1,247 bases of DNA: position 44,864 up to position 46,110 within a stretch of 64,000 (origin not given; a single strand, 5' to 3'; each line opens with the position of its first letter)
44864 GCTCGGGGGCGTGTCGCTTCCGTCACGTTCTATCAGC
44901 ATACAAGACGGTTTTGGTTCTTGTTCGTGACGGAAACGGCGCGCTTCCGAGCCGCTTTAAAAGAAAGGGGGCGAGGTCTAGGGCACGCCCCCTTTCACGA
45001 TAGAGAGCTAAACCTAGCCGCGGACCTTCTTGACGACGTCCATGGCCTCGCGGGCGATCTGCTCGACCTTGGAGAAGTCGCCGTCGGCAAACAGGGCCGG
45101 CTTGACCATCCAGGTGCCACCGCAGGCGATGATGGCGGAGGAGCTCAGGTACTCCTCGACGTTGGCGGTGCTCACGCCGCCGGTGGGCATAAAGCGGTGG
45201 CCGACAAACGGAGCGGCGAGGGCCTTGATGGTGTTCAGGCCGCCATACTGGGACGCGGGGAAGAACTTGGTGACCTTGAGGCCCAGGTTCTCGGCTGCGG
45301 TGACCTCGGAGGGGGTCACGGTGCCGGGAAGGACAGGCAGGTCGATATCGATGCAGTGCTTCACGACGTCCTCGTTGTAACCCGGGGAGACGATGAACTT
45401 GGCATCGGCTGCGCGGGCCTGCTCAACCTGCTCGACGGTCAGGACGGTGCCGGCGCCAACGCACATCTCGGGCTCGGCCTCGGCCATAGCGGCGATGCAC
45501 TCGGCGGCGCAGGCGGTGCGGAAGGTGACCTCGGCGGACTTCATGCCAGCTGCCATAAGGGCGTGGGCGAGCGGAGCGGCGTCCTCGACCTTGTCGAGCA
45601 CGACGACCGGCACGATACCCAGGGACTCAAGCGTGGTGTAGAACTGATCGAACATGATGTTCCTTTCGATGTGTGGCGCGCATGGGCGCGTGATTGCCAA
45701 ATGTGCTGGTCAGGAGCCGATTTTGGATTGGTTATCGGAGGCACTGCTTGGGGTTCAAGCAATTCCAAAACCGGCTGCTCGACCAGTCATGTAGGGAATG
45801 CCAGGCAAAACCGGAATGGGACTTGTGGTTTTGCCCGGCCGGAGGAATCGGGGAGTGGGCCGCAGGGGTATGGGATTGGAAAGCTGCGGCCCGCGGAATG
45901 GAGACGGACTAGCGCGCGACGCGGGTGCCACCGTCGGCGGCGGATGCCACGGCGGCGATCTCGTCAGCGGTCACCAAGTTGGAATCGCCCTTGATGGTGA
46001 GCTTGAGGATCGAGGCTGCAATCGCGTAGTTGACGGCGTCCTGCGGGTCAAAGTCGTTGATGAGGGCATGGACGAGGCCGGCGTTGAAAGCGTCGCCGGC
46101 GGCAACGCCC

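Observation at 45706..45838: Riboswitch-like structured element inside the kdgK-eda operon, with a paralogue upstream of a YczE-like membrane protein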

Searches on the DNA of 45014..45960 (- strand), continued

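Call 77: search_with_rna_model(model_id=R1, sources=[L139, L140, L141], max_evalue=1, show_alignments=4)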
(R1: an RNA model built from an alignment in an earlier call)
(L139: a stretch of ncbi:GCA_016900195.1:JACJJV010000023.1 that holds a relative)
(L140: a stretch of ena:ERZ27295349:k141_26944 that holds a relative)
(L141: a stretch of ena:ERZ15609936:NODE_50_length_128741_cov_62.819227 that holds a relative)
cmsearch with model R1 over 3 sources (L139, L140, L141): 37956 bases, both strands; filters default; matches with E-value up to 1: 2.
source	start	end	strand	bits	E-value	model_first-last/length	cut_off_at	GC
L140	5838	5969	+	87.6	5.2e-20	1-134/134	no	0.64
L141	5852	5986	+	50.9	4.9e-11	1-134/134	no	0.61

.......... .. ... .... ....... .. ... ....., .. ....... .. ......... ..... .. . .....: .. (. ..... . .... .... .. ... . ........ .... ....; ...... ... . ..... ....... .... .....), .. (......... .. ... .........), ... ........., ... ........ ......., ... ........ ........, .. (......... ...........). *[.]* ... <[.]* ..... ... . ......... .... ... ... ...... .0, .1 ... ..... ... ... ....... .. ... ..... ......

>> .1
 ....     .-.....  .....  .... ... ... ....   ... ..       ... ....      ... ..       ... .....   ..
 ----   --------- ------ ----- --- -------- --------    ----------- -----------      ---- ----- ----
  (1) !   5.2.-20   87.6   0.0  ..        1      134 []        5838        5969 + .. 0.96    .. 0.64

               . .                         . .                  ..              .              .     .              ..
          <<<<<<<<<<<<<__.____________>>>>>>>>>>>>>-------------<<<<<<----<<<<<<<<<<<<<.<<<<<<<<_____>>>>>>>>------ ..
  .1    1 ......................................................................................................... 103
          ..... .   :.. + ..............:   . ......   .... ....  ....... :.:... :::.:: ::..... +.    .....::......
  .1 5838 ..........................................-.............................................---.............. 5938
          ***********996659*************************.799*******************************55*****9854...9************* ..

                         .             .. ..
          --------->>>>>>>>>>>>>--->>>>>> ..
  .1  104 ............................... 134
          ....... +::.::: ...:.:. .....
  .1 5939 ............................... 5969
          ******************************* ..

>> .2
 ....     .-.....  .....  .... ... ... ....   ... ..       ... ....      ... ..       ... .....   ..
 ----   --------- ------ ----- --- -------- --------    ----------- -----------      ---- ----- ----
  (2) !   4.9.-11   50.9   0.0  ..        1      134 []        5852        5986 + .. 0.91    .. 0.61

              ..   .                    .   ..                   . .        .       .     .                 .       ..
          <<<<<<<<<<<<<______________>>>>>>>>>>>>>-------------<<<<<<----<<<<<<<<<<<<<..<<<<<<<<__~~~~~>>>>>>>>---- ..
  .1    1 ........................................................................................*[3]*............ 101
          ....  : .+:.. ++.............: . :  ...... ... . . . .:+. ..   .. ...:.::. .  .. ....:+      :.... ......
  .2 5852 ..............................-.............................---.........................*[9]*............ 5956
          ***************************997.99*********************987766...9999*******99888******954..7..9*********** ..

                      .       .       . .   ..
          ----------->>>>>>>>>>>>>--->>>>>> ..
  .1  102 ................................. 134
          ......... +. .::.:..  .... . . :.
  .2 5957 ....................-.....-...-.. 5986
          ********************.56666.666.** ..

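Call 81: search_with_rna_model(model_id=R1, sources=[window, L013, L102, L027, L112, L018, L030, L039, L070, L115, L041, L056, L024, L037, L060, L110, L080, L015, L022, L048, L061, L113, L084, L088, L068, L019, L029, L081, L082, L140, L141], max_evalue=1e-8, make_alignment=true)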
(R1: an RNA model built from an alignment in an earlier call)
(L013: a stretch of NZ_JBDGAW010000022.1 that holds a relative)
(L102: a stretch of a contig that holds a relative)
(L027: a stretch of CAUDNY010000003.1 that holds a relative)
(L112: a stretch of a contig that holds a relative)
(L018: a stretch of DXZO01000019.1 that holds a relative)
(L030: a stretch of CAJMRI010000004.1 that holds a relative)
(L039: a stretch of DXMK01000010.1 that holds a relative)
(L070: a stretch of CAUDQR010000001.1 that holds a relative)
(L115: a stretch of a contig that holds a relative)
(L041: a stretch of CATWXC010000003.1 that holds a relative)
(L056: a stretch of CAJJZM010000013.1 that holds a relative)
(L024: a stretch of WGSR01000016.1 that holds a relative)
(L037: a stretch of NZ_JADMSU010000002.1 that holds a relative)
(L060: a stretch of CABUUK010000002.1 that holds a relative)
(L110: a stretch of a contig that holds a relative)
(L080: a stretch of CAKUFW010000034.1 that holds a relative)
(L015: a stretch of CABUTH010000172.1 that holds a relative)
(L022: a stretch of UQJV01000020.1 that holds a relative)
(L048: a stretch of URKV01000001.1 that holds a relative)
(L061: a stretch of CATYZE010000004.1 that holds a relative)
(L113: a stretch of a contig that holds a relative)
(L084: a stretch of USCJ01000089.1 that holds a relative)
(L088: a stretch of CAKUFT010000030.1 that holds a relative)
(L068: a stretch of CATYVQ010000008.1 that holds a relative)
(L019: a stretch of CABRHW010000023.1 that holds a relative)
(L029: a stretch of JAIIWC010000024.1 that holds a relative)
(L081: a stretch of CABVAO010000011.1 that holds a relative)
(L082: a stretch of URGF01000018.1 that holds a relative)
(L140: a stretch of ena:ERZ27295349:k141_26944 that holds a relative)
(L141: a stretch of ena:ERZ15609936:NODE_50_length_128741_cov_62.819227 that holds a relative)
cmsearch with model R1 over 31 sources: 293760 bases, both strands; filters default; matches with E-value up to 1e-8: 44.
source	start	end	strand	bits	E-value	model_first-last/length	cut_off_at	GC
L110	2748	2881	+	158.3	2.2e-36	1-134/134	no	0.56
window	45706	45839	-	155.7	9.4e-36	1-134/134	no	0.54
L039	5086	5219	+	154.8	1.5e-35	1-134/134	no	0.54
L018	1091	1224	+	154.6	1.7e-35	1-134/134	no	0.55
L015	3883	4016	-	153.9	2.5e-35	1-134/134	no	0.56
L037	5482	5616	+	153.1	4e-35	1-134/134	no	0.57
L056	141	275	+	152.4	5.8e-35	1-134/134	no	0.54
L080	3373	3507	+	150.8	1.4e-34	1-134/134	no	0.55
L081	633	767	+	150.4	1.8e-34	1-134/134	no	0.56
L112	3211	3345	+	150.1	2.1e-34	1-134/134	no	0.56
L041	7249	7383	-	149.9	2.4e-34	1-134/134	no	0.56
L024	413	546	-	149.6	2.8e-34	1-134/134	no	0.52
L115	7417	7551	+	148.4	5.6e-34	1-134/134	no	0.55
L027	6121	6255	+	148.4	5.6e-34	1-134/134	no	0.55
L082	1417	1550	+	146.3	1.8e-33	1-134/134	no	0.53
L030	3388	3521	+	144.8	4.2e-33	1-134/134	no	0.56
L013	2849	2982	+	133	3.2e-30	1-134/134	no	0.57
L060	2169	2302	+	132.4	4.5e-30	1-134/134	no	0.56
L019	4339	4472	+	130.7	1.2e-29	1-134/134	no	0.55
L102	6339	6473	-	130.1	1.6e-29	1-134/134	no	0.59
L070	5772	5905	-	126.6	1.2e-28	1-134/134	no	0.56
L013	5661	5785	+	109.3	2e-24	1-134/134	no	0.58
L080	6178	6302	+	108.4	3.3e-24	1-134/134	no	0.59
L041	4418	4542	-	107.4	5.9e-24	1-134/134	no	0.58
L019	7157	7281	+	106.7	8.8e-24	1-134/134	no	0.58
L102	3602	3726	-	106.3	1.1e-23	1-134/134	no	0.59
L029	7402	7526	-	106.1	1.2e-23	1-134/134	no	0.58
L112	6277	6401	+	105.7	1.5e-23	1-134/134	no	0.59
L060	4409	4533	+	105.7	1.5e-23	1-134/134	no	0.59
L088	5141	5265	-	103.5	5.3e-23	1-134/134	no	0.58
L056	2370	2495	+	101.6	1.5e-22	1-134/134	no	0.58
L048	427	552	+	101.5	1.6e-22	1-134/134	no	0.59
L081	4967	5091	+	100.6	2.7e-22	1-134/134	no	0.58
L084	625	750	+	99.8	4.1e-22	1-134/134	no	0.6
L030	5640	5765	+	99.1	6e-22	1-134/134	no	0.58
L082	3623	3748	+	99.1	6e-22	1-134/134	no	0.58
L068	749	873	+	99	6.4e-22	1-134/134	no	0.58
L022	763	887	-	98.1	1.1e-21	1-134/134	no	0.58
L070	3574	3699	-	95.3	5.4e-21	1-134/134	no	0.58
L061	5695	5821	-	91.8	3.7e-20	1-134/134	no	0.62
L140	5838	5969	+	87.6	4e-19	1-134/134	no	0.64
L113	5959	6085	-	87.5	4.1e-19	1-134/134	no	0.61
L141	5852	5986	+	50.9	3.8e-10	1-134/134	no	0.61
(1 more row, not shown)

Alignment A8: 44 matches aligned to the model, 148 columns, each read 5' to 3' on its own strand. Consensus structure (alignment columns), stored with it:
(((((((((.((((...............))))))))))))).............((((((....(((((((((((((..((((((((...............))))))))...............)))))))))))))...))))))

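Call 85: search_rna_families(sources=[L140, L141], threshold=evalue, max_evalue=1)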
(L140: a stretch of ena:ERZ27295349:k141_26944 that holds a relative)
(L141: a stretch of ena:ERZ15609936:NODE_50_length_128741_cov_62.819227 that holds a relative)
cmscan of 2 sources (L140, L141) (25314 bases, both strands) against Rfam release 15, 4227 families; matches with E-value up to 1: 4.
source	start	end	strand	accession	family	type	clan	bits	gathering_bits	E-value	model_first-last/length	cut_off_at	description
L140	6696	6797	+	RF04104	MIR918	Gene; miRNA;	-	35.3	268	0.0069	1-265/265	no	MIR918 microRNA precursor family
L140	659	805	-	RF00557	L10_leader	Cis-reg; leader;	-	27.5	44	0.74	1-138/138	no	Ribosomal protein L10 leader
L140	889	993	+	RF00749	mir-208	Gene; miRNA;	-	23.1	56.4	0.36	1-77/77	no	mir-208 microRNA precursor family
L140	7283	7346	-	RF01004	mir-557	Gene; miRNA;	-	22.4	93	0.64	1-69/69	no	mir-557 microRNA precursor family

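Call 86: build_rna_model(alignment_id=A8)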
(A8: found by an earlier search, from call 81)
Model R2 built from alignment A8 (44 sequences, 148 columns); structure: stored with the alignment.
model positions 133; base pairs 40; branch points 1; effective number of sequences 1.23; information 0.59 bits per position. Calibrated on 0.2 Mb of random sequence (short: E-values are rough).
structure used (alignment columns):
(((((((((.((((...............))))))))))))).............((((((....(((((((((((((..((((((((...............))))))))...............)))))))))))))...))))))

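Call 87: search_with_rna_model(model_id=R2, source=window, max_evalue=1, filters=off)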
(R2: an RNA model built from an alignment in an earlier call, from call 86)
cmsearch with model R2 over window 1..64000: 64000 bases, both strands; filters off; matches with E-value up to 1: 19.
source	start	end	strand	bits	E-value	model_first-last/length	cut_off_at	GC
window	45706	45839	-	142.3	1.3e-28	1-133/133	no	0.54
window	41380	41504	-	117.1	3e-23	1-133/133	no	0.59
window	52083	52153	+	22.7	0.0032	1-133/133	no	0.59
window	45675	45786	+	21.3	0.0063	1-133/133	no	0.57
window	44608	44702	+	18.2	0.029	1-133/133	no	0.48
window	10160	10253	-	16.8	0.056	1-133/133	no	0.45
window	43791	43887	-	15.5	0.11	1-133/133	no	0.51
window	2900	3005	+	15.2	0.12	1-133/133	no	0.58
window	2893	3001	-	15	0.14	1-133/133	no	0.56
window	43741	43865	+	13.1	0.35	1-133/133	no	0.52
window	46936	47043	+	12.9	0.38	1-133/133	no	0.58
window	33153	33215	-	12.5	0.46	1-133/133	no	0.68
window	54508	54579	+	12.5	0.46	1-133/133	no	0.4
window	23602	23676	+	12.1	0.55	1-133/133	no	0.61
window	44731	44836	-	11.9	0.61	1-133/133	no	0.57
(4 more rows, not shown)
